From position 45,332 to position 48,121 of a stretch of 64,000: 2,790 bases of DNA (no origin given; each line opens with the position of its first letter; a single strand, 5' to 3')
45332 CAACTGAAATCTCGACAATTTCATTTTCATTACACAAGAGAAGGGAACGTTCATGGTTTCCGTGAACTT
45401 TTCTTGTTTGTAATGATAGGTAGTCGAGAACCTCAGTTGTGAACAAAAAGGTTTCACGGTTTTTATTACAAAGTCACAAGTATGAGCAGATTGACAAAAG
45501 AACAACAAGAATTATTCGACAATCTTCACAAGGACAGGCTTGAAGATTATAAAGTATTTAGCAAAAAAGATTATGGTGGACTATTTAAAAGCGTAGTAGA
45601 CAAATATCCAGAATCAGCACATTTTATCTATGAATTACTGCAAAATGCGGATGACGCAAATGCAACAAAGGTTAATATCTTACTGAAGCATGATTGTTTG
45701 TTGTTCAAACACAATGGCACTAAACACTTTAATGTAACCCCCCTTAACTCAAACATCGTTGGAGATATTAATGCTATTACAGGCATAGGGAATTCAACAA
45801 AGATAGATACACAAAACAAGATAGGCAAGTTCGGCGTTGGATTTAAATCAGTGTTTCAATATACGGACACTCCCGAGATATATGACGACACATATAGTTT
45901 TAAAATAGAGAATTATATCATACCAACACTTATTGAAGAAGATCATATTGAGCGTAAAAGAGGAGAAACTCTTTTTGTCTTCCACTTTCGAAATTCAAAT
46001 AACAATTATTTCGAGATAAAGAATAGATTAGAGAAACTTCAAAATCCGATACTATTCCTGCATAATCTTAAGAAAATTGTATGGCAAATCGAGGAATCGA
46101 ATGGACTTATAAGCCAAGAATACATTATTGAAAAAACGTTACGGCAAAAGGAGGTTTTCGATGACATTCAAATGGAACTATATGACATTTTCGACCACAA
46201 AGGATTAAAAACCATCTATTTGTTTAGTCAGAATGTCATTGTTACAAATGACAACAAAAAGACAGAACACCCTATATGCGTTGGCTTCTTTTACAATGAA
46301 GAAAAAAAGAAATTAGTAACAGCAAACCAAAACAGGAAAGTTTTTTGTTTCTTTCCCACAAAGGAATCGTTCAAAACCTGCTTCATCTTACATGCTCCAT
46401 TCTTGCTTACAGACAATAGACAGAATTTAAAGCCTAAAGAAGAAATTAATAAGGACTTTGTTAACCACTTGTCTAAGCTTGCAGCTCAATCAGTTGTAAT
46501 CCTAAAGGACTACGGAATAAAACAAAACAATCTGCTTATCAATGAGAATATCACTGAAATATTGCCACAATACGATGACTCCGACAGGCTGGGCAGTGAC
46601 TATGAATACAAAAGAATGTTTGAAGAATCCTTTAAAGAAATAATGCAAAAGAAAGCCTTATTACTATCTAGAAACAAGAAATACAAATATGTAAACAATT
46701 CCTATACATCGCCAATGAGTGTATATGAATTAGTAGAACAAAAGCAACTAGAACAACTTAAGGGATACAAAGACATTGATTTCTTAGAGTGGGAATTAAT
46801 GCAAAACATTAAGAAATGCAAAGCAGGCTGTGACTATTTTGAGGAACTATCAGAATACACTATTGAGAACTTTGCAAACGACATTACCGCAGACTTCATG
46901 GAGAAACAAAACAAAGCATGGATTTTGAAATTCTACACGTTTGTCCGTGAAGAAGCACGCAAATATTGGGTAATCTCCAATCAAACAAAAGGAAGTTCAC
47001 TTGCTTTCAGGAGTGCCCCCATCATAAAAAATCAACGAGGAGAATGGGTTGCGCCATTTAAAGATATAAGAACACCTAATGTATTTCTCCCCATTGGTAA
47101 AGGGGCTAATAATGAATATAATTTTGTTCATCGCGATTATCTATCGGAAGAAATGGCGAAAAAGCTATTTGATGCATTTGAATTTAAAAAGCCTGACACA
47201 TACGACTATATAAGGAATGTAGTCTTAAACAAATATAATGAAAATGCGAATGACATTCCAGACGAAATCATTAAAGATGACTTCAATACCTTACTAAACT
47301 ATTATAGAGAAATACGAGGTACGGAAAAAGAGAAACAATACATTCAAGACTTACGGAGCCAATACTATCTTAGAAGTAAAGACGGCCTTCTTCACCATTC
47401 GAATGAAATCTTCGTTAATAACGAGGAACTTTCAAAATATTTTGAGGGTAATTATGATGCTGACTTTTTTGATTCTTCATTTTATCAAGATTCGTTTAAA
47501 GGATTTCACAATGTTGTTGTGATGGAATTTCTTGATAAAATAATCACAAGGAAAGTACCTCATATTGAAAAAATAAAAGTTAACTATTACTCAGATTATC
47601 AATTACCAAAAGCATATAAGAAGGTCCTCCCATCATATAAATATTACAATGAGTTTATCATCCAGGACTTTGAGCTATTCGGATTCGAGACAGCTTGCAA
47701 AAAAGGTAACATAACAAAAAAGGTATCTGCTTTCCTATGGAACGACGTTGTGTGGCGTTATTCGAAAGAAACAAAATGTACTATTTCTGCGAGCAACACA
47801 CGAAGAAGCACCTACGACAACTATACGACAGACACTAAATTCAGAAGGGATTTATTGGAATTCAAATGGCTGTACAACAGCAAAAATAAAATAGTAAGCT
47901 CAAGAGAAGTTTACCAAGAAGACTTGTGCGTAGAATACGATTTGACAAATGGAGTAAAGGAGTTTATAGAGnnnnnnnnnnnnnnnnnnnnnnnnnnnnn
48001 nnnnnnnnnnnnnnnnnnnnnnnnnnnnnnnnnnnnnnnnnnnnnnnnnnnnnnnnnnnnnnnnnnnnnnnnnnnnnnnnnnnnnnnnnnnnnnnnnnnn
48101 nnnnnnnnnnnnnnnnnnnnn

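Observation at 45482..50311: Single-gene AT-rich insertion encoding a 1609-aa GHKL ATPase fused to an SF1 helicase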

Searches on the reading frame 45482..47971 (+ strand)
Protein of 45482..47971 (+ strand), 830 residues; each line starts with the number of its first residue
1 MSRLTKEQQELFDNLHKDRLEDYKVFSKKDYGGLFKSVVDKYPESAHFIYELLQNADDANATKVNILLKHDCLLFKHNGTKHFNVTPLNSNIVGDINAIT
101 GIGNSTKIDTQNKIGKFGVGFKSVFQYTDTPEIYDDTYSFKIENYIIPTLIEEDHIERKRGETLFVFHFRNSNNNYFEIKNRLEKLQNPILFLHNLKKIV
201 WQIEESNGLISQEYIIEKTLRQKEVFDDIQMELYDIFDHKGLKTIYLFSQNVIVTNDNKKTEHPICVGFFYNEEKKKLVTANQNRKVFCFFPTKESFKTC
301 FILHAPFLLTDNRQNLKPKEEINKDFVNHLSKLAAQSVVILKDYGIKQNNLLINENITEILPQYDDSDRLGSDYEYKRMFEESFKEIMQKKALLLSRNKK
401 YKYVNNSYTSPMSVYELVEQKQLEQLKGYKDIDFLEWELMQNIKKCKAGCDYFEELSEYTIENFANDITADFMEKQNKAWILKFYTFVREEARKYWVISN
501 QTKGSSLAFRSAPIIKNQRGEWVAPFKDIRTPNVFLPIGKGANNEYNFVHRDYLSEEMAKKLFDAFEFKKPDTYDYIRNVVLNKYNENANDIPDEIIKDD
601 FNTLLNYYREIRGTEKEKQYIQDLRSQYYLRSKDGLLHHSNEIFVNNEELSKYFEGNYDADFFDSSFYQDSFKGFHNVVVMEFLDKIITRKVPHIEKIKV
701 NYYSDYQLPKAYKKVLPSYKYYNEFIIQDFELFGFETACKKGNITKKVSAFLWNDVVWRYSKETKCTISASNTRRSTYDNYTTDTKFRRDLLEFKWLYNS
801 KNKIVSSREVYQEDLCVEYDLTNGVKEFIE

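Call 23: search_dna_similar(query=window:45482-47941:+, collection=plasmids, mode=protein, max_rows=30)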
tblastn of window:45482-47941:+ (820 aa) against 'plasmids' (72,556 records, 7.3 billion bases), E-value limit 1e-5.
Records with a match: 13; places in all: 13; records where one place covers at least 80% of the query: 2.
Best place of each record, by identity: <60% 13.
By first word of the organism name: Rhizobium 2; Chryseobacterium 1; Methanomethylovorans 1; Hymenobacter 1; Sulfuricurvum 1; Ensifer 1; Burkholderia 1; Halobaculum 1; Natronobeatus 1; Halorubrum 1; and 2 more.
By predicted mobility (MOB-suite, as given by PLSDB): non-mobilizable 10; conjugative 2; mobilizable 1.
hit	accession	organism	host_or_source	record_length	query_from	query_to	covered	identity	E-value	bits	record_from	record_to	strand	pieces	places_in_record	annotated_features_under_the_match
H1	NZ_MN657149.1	Chryseobacterium sp.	-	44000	11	754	91%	31.8%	4e-83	298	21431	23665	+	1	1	AAA domain-containing protein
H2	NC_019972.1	Methanomethylovorans hollandica DSM 15978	-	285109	30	820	96%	24.9%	1e-36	157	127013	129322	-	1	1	molecular chaperone of HSP90 family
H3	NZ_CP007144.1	Hymenobacter swuensis DY53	-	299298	11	488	58%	27.7%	2e-28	131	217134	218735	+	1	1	AAA domain-containing protein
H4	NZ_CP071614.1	Rhizobium bangladeshense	lentil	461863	33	346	38%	33.2%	5e-37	158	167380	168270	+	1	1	hypothetical protein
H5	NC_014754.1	Sulfuricurvum kujiense DSM 16994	drain water from underground crude oil ...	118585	38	333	36%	35.1%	5e-31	139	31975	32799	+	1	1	DUF3883 domain-containing protein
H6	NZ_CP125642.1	Rhizobium sp. BT03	Phaseolus vulgaris,Pure culture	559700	33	346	38%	30.5%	3e-36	156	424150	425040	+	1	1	hypothetical protein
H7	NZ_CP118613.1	Ensifer adhaerens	Pure isolate,Rhizosphere of Cyperus ...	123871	33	346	38%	28.7%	4e-27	127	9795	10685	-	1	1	hypothetical protein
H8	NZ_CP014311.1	Burkholderia sp. PAMC 26561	single cell,lichen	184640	34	339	37%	25.2%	2e-7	62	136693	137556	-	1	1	ATPase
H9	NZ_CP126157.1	Halobaculum litoreum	cell culture,sediment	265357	46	337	36%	24.9%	1e-10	74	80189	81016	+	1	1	DUF3883 domain-containing protein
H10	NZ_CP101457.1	Natronobeatus ordinarius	cell culture,sediment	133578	46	339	36%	24.1%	1e-7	63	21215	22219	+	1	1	hypothetical protein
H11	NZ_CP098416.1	Halorubrum hochsteinianum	cell culture,underground brine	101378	46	316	33%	24.9%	3e-10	72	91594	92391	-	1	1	HNH endonuclease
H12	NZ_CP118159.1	Halosimplex aquaticum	cell culture,solar salterns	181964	29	143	14%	31.4%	3e-7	62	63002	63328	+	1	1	DUF3883 domain-containing protein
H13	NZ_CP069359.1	Microvirga sp. VF16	Vachellia farnesiana,Cell culture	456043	51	145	12%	33.9%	7e-8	64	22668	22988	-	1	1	DUF3883 domain-containing protein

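Call 24: get_annotated_region(hit=H1, flank=9000)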
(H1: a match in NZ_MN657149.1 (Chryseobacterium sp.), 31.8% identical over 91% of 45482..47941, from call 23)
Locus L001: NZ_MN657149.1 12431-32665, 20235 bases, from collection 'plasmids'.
description: Chryseobacterium sp. strain ANT_H2B plasmid pA2BH1, complete sequence
organism: Chryseobacterium sp. (NCBI taxid 1871047)
taxonomy: Bacteria; Bacteroidota; Flavobacteriia; Flavobacteriales; Weeksellaceae; Chryseobacterium; Chryseobacterium sp.
host: -; source: -; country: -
typing (MOB-suite, as given by PLSDB): non-mobilizable
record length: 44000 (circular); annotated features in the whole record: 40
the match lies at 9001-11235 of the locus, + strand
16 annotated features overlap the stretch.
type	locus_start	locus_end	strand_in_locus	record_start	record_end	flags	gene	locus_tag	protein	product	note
CDS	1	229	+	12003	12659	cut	-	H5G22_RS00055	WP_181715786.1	DUF4138 domain-containing protein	-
CDS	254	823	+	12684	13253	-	-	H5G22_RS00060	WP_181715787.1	hypothetical protein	-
CDS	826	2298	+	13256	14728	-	-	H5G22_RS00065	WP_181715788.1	hypothetical protein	-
CDS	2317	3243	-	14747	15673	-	-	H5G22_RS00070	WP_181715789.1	lytic transglycosylase domain-containing protein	-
CDS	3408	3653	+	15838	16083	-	-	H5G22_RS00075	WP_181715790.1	hypothetical protein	-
CDS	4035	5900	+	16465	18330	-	-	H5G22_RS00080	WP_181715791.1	site-specific DNA-methyltransferase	GO:0006306 - DNA methylation [Evidence IEA]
CDS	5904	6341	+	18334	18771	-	-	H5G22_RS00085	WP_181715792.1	hypothetical protein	-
CDS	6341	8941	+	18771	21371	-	-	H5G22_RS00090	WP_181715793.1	DEAD/DEAH box helicase family protein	-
CDS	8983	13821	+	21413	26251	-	-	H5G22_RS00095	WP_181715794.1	AAA domain-containing protein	-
CDS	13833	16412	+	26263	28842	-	-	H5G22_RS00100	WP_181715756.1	ATP-dependent helicase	-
CDS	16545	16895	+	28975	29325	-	-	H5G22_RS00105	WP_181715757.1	hypothetical protein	-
CDS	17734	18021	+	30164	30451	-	-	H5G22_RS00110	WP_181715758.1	DUF6876 family protein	-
CDS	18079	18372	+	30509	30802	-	-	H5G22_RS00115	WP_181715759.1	hypothetical protein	-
CDS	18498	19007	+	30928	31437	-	-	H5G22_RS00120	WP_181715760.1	hypothetical protein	-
CDS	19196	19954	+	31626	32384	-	-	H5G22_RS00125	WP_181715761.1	ParA family protein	-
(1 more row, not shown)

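Call 25: get_annotated_region(hit=H5, flank=8000)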
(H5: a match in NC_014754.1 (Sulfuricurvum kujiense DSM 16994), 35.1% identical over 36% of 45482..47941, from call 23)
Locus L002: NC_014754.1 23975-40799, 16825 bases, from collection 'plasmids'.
description: Sulfuricurvum kujiense DSM 16994 plasmid pSULKU01, complete sequence
organism: Sulfuricurvum kujiense DSM 16994 (NCBI taxid 709032)
taxonomy: Bacteria; Campylobacterota; Epsilonproteobacteria; Campylobacterales; Sulfurimonadaceae; Sulfuricurvum; Sulfuricurvum kujiense; Sulfuricurvum kujiense DSM 16994
host: -; source: drain water from underground crude oil storage cavity; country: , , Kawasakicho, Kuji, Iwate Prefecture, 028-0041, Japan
typing (MOB-suite, as given by PLSDB): non-mobilizable; replicon rep_cluster_36
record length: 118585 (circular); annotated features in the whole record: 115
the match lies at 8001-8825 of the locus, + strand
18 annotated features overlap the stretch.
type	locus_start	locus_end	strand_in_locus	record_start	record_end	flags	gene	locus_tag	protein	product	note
CDS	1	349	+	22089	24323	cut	-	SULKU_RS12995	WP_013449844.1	replication initiation protein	GO:0006270 - DNA replication initiation [Evidence IEA]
CDS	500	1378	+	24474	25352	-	-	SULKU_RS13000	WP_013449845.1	ParA family protein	-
CDS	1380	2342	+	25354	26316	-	-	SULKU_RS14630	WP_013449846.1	ParB/RepB/Spo0J family partition protein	GO:0007059 - chromosome segregation [Evidence IEA]; GO:0000910 - cytokinesis [Evidence IEA]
CDS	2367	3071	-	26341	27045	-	-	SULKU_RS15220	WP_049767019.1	hypothetical protein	-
CDS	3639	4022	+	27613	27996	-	-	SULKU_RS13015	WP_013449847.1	hypothetical protein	-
CDS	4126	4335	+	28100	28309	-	-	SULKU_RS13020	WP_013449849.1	hypothetical protein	-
CDS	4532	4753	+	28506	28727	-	-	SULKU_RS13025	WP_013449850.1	hypothetical protein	-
CDS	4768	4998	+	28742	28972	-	-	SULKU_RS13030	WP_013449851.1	hypothetical protein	-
CDS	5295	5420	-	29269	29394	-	-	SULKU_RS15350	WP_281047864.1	hypothetical protein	-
CDS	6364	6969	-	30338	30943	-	-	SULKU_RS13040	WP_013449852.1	hypothetical protein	-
CDS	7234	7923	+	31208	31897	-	-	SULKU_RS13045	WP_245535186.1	NERD domain-containing protein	-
CDS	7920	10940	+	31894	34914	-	-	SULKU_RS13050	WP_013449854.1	DUF3883 domain-containing protein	-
CDS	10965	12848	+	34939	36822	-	qatA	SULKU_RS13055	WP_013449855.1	Qat anti-phage system ATPase QatA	GO:0051607 - defense response to virus [Evidence IEA]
CDS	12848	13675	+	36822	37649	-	qatB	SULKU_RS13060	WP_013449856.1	Qat anti-phage system associated protein QatB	GO:0051607 - defense response to virus [Evidence IEA]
CDS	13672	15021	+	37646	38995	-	qatC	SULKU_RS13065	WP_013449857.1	Qat anti-phage system QueC-like protein QatC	GO:0051607 - defense response to virus [Evidence IEA]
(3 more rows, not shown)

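Call 26: get_annotated_region(hit=H11, flank=6000)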
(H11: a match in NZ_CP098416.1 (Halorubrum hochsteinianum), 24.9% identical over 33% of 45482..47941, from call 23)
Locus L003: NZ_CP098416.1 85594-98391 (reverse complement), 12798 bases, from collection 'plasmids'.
description: Halorubrum hochsteinianum strain 1-13-28 plasmid unnamed1, complete sequence
organism: Halorubrum hochsteinianum (NCBI taxid 2949307)
taxonomy: Archaea; Euryarchaeota; Halobacteria; Halobacteriales; Haloferacaceae; Halorubrum; Halorubrum hochsteinianum
host: -; source: cell culture,underground brine; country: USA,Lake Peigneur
typing (MOB-suite, as given by PLSDB): non-mobilizable; mating-pair formation MPF_T
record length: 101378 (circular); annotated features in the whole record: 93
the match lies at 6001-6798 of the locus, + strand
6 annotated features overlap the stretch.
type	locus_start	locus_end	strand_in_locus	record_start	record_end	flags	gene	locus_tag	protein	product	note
CDS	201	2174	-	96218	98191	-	-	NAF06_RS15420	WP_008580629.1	DNA cytosine methyltransferase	GO:0006304 - DNA modification [Evidence IEA]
CDS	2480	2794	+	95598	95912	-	-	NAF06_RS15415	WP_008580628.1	hypothetical protein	-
CDS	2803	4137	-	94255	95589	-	-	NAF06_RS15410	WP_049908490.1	hypothetical protein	-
CDS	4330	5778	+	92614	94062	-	-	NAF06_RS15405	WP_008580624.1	hypothetical protein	-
CDS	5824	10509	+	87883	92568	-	-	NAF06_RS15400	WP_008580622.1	HNH endonuclease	-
CDS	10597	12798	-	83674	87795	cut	-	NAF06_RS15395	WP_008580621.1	AAA domain-containing protein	-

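Call 57: search_protein_representatives(protein=window:45482-47971:+)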
Query: 830 residues. Proteins with E-value up to 0.001 (for the whole library): 4358; up to 1e-10: 2370; up to 1e-30: 953. The best 150 are listed.
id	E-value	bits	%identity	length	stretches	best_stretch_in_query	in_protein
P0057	1.4e-222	757.9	49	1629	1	1-829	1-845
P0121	7.7e-220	748.8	46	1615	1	3-829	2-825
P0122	1.3e-216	738.1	46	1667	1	1-829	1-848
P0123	3.1e-214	730.2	46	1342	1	4-828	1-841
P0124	7.3e-204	695.9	47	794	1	1-756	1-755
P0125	5.0e-194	663.4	43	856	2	1-369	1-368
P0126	3.4e-186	637.5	42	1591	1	1-829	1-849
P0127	1.3e-182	625.6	43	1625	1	1-828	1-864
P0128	6.9e-170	583.5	47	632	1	1-622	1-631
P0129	1.1e-167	576.3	40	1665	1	3-828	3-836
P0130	1.8e-149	516.0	41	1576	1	2-829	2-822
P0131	9.5e-134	464.0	42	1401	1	73-828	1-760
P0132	1.5e-133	463.4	39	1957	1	4-674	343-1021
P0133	2.2e-132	459.5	39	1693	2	6-629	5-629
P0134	2.7e-132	459.2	38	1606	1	4-810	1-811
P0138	1.3e-126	440.4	39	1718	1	4-757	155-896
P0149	2.0e-116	406.7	35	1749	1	7-801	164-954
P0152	8.0e-115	401.4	35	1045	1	1-801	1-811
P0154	3.6e-114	399.3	36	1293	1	2-772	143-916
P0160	6.7e-112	391.8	33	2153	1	7-821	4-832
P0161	7.1e-111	388.4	37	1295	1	4-738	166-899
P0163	1.3e-108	380.9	35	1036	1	3-817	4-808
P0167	6.7e-107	375.2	35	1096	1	3-814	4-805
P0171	1.9e-104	367.1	34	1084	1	6-814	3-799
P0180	9.1e-97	341.7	40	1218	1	3-693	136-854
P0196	2.7e-88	313.7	36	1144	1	6-823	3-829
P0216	4.0e-83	296.6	34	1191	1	5-820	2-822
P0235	5.1e-79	283.0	31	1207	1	3-822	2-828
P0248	8.9e-77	275.6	36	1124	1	4-823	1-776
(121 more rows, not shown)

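Call 61: search_protein_families(library=pfam, proteins=[P0152, P0163, P0167, P0171, P0196, P0216, P0235, P0248], max_evalue=0.001)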
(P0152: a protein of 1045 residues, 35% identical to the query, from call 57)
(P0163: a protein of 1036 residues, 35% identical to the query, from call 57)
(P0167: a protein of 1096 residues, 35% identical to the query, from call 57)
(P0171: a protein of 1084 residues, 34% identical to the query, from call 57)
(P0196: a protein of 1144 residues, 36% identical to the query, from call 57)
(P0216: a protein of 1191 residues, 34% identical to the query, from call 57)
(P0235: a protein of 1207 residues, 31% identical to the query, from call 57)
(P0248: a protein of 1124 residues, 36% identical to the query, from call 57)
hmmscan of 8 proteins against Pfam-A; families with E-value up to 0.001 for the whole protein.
P0152 (1045 aa): 1 family
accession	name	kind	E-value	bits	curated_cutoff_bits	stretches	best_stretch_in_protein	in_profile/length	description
PF25794.1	SACS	-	1.7e-14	54.7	32.8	1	36-146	9-128/247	Sacsin domain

P0163 (1036 aa): 1 family
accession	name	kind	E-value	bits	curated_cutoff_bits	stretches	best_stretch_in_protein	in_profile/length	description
PF25794.1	SACS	-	5.8e-16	59.5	32.8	1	33-138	5-121/247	Sacsin domain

P0167 (1096 aa): 1 family
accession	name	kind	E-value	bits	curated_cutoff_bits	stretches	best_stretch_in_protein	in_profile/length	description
PF25794.1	SACS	-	1.8e-14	54.6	32.8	1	35-142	7-121/247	Sacsin domain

P0171 (1084 aa): 1 family
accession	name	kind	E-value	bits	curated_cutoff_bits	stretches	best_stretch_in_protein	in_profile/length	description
PF25794.1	SACS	-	7.2e-14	52.6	32.8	1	33-135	9-122/247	Sacsin domain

P0196 (1144 aa): 1 family
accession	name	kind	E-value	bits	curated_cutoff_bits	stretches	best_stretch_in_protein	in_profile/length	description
PF25794.1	SACS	-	5.5e-14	53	32.8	1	33-136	9-119/247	Sacsin domain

P0216 (1191 aa): 2 families
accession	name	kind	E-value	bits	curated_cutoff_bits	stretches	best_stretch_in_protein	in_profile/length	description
PF02518.31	HATPase_c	-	8.8e-21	74.9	26.4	1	1084-1190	6-110/111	Histidine kinase-, DNA gyrase B-, and HSP90-like ATPase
PF25794.1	SACS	-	1.3e-11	45.2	32.8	1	35-135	11-122/247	Sacsin domain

P0235 (1207 aa): 3 families
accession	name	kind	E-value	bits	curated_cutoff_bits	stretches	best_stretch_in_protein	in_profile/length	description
PF02518.31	HATPase_c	-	6.5e-19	68.8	26.4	1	1096-1205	3-109/111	Histidine kinase-, DNA gyrase B-, and HSP90-like ATPase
PF25794.1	SACS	-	1.3e-14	55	32.8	1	37-143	11-122/247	Sacsin domain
PF14501.12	HATPase_c_5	-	0.00021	21.6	22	0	1098-1192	5-93/102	GHKL domain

P0248 (1124 aa): 1 family
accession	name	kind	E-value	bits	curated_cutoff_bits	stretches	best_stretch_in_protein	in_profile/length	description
PF25794.1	SACS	-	3.6e-13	50.3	32.8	1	35-135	11-121/247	Sacsin domain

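Call 62: search_protein_families(library=pfam, proteins=[P0132, P0138, P0149, P0154, P0160], max_evalue=0.001)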
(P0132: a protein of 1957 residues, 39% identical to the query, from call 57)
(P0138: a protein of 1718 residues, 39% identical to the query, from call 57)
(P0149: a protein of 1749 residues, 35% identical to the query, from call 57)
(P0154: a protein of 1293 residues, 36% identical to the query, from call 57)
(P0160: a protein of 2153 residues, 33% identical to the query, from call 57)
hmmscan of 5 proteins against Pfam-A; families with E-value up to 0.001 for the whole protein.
P0132 (1957 aa): 9 families
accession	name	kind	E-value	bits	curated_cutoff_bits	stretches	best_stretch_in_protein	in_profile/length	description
PF13087.12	AAA_12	-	3.2e-23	82.8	27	1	1683-1870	15-190/195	AAA domain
PF13086.12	AAA_11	-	3.7e-15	56.8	27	2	1489-1548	16-78/257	AAA domain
PF25794.1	SACS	-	1.3e-14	55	32.8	1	376-477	10-119/247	Sacsin domain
PF13245.12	AAA_19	-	3.3e-13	50.4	25.1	1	1486-1653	7-132/134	AAA domain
PF00580.27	UvrD-helicase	-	2.1e-07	31.4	23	1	1494-1591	17-112/271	UvrD/REP helicase N-terminal domain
PF13604.12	AAA_30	-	2.9e-07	30.8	27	1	1491-1659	19-137/191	AAA domain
PF01443.25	Viral_helicase1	-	4e-05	24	21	0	1604-1659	51-108/228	Viral superfamily 1 RNA helicase core domain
PF05127.21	NAT10_TcmA_helicase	-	0.00011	22.6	22.7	0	1496-1632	3-109/176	RNA cytidine acetyltransferase NAT10/TcmA, helicase domain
PF04851.21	ResIII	-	0.00029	21.2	22.5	0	1495-1621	28-134/164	Type III restriction enzyme, res subunit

P0138 (1718 aa): 10 families
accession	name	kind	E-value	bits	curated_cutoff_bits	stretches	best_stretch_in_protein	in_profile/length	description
PF13087.12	AAA_12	-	1.6e-21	77.2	27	1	1447-1632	15-191/195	AAA domain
PF25794.1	SACS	-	2.9e-19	70.3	32.8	1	187-296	9-127/247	Sacsin domain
PF13086.12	AAA_11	-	2.2e-15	57.6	27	1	1256-1309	16-74/257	AAA domain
PF13245.12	AAA_19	-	2.2e-13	51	25.1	1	1254-1417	8-132/134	AAA domain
PF13604.12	AAA_30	-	4.3e-09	36.8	27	1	1256-1419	17-133/191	AAA domain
PF01443.25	Viral_helicase1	-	7e-07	29.7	21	0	1375-1430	59-113/228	Viral superfamily 1 RNA helicase core domain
PF02562.22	PhoH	-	3.1e-06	27.3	27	0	1373-1415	117-159/205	PhoH-like protein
PF00580.27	UvrD-helicase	-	4.7e-06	26.9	23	1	1259-1331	15-93/271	UvrD/REP helicase N-terminal domain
PF13538.12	UvrD_C_2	-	0.00014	22.1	27.4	1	1576-1631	1-51/52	UvrD-like helicase C-terminal domain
PF05127.21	NAT10_TcmA_helicase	-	0.00052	20.4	22.7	0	1263-1396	3-110/176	RNA cytidine acetyltransferase NAT10/TcmA, helicase domain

P0149 (1749 aa): 10 families
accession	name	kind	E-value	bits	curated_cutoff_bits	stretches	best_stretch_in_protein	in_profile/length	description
PF13087.12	AAA_12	-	6e-25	88.4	27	1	1475-1663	16-191/195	AAA domain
PF25794.1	SACS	-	3.4e-15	56.9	32.8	1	193-299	9-121/247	Sacsin domain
PF13245.12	AAA_19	-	7.3e-14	52.5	25.1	1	1283-1444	12-132/134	AAA domain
PF13086.12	AAA_11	-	8.6e-13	49.1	27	1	1277-1336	13-74/257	AAA domain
PF13604.12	AAA_30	-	2e-11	44.4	27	1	1275-1445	11-132/191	AAA domain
PF00580.27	UvrD-helicase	-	2.8e-06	27.7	23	1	1284-1340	15-71/271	UvrD/REP helicase N-terminal domain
PF01443.25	Viral_helicase1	-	5.6e-06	26.8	21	0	1393-1446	46-102/228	Viral superfamily 1 RNA helicase core domain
PF05127.21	NAT10_TcmA_helicase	-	4.2e-05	23.9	22.7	1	1288-1428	3-114/176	RNA cytidine acetyltransferase NAT10/TcmA, helicase domain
PF02562.22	PhoH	-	8.6e-05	22.6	27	0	1281-1339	18-74/205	PhoH-like protein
PF13589.12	HATPase_c_3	-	0.00012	22.6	25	1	206-298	7-92/137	Histidine kinase-, DNA gyrase B-, and HSP90-like ATPase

P0154 (1293 aa): 1 family
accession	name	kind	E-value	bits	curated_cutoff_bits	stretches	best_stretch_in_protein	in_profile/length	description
PF25794.1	SACS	-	2.8e-18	67.1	32.8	1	175-279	7-121/247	Sacsin domain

P0160 (2153 aa): 6 families
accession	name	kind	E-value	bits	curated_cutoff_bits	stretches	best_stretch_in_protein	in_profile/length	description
PF13087.12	AAA_12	-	2.3e-23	83.2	27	1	1333-1525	16-191/195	AAA domain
PF25794.1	SACS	-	7.2e-13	49.3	32.8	1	34-143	10-122/247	Sacsin domain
PF13245.12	AAA_19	-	1.8e-11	44.8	25.1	1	1129-1301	7-131/134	AAA domain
PF13086.12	AAA_11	-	4.2e-11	43.5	27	1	1133-1185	17-74/257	AAA domain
PF13604.12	AAA_30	-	3.7e-08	33.8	27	1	1133-1310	18-139/191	AAA domain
PF04851.21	ResIII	-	0.00037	20.9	22.5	0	1137-1261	27-133/164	Type III restriction enzyme, res subunit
